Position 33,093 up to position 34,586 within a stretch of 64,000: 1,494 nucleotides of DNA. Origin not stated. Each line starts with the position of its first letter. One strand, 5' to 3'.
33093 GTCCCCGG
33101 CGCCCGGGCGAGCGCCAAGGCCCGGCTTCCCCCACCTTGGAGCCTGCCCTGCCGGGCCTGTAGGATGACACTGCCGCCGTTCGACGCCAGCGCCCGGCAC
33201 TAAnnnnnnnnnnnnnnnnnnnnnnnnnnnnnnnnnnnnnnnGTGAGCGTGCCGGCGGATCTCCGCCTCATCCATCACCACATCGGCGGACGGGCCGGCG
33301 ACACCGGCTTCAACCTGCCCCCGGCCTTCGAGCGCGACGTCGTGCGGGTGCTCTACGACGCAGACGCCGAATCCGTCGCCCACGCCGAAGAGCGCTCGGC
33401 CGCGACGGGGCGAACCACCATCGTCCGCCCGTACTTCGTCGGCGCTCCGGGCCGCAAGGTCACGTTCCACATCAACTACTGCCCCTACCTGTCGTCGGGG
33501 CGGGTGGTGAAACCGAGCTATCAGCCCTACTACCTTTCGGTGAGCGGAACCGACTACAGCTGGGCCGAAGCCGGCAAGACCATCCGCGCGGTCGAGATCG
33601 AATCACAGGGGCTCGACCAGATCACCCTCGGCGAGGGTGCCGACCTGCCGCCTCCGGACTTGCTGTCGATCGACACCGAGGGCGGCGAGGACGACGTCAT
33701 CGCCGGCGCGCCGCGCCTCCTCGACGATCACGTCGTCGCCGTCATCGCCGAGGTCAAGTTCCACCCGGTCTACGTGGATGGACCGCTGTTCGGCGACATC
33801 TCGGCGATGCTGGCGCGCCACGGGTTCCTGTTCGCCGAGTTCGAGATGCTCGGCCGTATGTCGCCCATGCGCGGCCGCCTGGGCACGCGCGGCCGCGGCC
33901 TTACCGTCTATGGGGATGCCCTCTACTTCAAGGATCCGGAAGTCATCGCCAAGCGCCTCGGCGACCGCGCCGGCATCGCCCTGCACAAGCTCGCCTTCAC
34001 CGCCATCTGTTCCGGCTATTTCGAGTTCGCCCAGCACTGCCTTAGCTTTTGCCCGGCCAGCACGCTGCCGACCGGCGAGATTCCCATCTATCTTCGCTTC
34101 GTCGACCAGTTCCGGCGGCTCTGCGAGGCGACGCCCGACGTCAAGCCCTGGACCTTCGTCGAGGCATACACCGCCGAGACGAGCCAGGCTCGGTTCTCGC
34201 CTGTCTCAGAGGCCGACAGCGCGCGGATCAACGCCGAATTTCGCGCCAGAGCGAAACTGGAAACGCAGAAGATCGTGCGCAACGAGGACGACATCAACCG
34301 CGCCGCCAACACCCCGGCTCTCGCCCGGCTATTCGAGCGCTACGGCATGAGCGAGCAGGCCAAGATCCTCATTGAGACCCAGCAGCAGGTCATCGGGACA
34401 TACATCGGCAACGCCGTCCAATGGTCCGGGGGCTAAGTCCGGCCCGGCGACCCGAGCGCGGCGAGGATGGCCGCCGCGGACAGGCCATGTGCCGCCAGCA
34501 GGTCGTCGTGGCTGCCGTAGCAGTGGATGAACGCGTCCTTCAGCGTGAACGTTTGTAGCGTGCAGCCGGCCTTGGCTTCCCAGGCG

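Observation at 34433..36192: Dedicated split transketolase (plus a transaldolase at 45866-46612) inside a sugar-tailoring operon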

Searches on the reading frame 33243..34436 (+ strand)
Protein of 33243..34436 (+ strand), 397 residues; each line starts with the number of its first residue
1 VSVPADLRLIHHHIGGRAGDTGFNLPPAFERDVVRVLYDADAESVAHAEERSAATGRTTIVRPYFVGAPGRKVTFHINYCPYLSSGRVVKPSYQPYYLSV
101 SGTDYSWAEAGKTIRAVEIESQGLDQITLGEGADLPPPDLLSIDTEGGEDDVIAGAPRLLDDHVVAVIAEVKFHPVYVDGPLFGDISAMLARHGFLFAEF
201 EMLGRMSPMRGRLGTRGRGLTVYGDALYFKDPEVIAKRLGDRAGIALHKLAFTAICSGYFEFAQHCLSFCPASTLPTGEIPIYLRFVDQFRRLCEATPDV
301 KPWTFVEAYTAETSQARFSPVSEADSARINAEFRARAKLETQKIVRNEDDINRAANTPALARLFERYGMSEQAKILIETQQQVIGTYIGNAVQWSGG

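Call 8: search_protein_families(library=pfam, proteins=[window:33243-34436:+], max_evalue=0.001)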
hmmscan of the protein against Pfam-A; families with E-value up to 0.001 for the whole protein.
window:33243-34436:+ (397 aa): 1 family
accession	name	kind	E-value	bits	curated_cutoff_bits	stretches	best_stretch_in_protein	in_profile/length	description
PF05050.19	Methyltransf_21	-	1.5e-10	41.9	22.7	1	102-196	77-172/173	Methyltransferase FkbM domain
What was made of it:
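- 33243..34436 (+): Convergent FkbM-family methyltransferase whose stop codon overlaps that of TK-C (not conserved with the cassette). Pfam Methyltransf_21 (call 8).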

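Call 84: search_protein_families(library=ncbifam, proteins=[window:33243-34436:+], max_evalue=0.00001)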
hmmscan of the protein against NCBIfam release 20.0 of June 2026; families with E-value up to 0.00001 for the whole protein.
window:33243-34436:+ (397 aa): 1 family
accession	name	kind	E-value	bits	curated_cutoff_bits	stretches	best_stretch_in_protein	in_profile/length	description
TIGR01444.1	fkbM_fam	subfamily_domain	2.4e-07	31.3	37.7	1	95-171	70-142/143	FkbM family methyltransferase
